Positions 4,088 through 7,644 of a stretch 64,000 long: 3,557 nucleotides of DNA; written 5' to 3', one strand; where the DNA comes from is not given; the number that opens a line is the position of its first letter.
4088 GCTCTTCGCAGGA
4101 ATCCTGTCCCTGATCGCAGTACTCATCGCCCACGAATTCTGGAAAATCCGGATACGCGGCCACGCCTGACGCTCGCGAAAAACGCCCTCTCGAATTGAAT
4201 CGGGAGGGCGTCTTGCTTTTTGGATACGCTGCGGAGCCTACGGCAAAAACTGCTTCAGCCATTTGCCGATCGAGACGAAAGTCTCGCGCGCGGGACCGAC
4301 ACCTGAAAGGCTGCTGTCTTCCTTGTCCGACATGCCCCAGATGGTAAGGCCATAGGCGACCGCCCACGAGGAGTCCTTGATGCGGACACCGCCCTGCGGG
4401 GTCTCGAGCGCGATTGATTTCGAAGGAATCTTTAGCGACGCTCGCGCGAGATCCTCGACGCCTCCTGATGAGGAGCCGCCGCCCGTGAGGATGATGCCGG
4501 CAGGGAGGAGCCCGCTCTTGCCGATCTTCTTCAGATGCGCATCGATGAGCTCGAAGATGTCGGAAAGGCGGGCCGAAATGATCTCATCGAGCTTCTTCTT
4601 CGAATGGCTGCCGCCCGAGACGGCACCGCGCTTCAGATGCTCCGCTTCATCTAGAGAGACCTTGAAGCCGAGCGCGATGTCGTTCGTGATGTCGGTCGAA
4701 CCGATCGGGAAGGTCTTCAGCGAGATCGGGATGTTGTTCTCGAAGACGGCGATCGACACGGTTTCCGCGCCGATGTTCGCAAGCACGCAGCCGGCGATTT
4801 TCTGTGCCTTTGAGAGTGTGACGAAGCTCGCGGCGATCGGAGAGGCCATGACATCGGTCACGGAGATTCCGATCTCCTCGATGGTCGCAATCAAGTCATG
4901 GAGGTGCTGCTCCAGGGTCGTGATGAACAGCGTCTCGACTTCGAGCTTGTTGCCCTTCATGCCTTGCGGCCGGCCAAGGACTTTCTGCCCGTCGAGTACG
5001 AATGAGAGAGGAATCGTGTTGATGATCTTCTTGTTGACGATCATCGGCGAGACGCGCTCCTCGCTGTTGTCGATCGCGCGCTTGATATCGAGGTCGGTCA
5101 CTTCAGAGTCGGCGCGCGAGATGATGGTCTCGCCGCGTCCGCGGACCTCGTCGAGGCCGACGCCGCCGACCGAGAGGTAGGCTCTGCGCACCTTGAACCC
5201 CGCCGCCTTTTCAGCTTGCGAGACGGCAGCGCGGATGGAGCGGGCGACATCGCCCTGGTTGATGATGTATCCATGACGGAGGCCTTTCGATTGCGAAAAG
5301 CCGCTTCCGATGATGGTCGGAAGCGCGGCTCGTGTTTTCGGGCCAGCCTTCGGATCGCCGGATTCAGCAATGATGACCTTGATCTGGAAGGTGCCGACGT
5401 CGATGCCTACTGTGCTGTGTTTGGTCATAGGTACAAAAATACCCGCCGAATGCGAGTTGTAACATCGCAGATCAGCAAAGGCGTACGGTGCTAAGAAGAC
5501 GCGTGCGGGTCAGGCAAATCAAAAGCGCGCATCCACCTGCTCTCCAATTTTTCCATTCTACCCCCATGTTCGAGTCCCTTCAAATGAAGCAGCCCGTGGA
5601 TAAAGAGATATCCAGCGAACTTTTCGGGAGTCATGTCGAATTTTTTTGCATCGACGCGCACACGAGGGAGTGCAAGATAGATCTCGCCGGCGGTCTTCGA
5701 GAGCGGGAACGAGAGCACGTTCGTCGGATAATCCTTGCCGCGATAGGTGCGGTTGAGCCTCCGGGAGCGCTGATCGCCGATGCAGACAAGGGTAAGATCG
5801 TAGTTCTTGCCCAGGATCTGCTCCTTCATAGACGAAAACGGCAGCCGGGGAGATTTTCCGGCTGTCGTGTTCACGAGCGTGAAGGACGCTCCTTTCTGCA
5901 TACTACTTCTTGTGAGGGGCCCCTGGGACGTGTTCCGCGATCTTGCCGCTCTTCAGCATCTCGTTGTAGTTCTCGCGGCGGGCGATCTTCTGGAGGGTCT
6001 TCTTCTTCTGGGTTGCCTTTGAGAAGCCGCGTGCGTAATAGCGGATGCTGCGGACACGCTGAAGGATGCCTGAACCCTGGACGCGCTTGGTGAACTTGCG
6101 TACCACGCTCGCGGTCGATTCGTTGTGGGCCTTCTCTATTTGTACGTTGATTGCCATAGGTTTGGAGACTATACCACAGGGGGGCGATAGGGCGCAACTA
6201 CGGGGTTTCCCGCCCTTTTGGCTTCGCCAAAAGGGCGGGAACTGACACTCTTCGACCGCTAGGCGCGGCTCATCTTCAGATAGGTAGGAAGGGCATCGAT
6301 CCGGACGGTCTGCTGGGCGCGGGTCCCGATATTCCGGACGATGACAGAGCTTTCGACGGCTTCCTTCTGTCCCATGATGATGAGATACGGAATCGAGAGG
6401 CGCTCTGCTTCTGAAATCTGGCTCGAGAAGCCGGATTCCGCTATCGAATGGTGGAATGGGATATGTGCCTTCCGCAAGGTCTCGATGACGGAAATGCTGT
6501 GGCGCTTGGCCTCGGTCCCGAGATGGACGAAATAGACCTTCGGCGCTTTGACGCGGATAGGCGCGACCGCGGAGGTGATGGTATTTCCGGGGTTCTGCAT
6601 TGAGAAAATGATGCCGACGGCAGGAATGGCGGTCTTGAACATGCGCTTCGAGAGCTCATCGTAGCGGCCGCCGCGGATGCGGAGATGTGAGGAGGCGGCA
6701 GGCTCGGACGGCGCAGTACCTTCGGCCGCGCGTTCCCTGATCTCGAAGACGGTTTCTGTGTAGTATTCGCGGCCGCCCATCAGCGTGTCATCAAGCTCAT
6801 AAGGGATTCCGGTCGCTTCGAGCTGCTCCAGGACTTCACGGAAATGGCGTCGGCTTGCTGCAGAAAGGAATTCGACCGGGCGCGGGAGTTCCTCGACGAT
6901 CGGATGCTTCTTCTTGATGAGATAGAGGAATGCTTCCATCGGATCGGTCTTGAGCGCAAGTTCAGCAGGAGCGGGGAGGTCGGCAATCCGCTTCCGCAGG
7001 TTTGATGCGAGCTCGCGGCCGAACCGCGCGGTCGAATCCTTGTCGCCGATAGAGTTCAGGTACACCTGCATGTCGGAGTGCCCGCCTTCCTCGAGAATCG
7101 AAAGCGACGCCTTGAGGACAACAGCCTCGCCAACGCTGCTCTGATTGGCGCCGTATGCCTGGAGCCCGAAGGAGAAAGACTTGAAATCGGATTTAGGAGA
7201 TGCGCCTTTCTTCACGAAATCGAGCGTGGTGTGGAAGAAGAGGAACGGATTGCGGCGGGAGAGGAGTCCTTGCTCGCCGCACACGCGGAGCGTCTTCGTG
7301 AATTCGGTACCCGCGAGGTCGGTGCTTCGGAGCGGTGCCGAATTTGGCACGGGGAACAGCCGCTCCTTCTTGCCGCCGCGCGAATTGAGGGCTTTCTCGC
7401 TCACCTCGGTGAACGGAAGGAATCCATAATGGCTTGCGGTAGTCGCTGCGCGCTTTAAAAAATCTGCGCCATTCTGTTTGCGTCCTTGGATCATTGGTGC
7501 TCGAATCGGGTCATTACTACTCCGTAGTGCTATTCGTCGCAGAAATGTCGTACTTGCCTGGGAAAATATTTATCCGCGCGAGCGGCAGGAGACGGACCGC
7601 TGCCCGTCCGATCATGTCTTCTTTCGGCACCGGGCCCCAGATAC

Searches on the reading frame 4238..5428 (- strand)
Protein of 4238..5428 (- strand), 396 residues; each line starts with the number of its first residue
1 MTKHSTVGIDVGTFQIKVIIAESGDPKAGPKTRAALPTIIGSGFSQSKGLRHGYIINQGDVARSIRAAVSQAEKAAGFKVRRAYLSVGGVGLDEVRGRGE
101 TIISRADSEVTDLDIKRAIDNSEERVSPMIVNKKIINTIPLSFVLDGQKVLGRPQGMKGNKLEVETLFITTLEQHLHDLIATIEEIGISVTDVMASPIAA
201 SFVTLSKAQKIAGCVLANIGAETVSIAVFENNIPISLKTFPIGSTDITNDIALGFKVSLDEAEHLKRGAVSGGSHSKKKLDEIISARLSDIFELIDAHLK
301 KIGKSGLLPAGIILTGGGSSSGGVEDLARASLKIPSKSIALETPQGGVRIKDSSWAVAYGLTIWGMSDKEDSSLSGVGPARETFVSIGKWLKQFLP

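Call 62: search_protein_families(library=pfam, proteins=[window:4238-5428:-], max_evalue=0.001)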
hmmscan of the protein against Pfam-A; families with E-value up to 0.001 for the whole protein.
window:4238-5428:- (396 aa): 3 families
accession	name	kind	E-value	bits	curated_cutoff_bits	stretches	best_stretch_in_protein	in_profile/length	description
PF14450.12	FtsA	-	1.8e-21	77.3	31.8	2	215-360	1-127/127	Cell division protein FtsA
PF02491.25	SHS2_FTSA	-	1.1e-12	48.5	25.4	1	98-170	10-79/79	SHS2 domain inserted in FTSA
PF11104.14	PilM_2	-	1e-07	31.7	27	1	162-337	124-303/340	Type IV pilus assembly protein PilM;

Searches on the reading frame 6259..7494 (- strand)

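Call 62: search_protein_families(library=pfam, proteins=[window:6259-7494:-], max_evalue=0.001)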
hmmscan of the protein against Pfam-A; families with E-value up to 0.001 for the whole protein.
window:6259-7494:- (411 aa): 2 families
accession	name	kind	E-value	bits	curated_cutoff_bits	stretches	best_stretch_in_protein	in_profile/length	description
PF03129.25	HGTP_anticodon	-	9.2e-12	45.4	21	1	319-407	1-92/94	Anticodon binding domain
PF13393.11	tRNA-synt_His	-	1e-06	28.7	25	1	172-298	184-304/308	Histidyl-tRNA synthetase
